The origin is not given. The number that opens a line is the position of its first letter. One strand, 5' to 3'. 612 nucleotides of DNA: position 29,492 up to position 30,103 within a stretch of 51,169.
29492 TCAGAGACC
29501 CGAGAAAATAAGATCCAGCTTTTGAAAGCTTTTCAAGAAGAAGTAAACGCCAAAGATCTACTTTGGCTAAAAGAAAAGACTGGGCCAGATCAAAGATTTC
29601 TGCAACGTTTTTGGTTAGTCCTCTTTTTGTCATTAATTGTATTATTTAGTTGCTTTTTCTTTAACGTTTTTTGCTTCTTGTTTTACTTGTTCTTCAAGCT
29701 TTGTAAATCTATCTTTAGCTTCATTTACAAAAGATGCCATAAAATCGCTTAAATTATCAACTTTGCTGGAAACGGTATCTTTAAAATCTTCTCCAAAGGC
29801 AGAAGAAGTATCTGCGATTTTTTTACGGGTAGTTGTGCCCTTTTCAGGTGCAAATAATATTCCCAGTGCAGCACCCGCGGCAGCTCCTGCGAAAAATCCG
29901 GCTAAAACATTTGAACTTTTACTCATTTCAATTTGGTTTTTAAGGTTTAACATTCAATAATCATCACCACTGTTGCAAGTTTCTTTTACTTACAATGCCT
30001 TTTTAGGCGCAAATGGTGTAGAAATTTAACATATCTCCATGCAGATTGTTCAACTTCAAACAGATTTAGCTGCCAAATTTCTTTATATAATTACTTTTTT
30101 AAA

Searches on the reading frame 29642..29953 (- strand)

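Call 3: search_protein_families(library=pfam, proteins=[window:29642-29953:-])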
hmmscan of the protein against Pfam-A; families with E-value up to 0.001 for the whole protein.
window:29642-29953:- (103 aa): 1 family
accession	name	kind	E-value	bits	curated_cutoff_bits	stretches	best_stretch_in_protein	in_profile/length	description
PF12732.12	YtxH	-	1.7e-17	64.1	37.5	1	17-101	1-70/71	YtxH-like protein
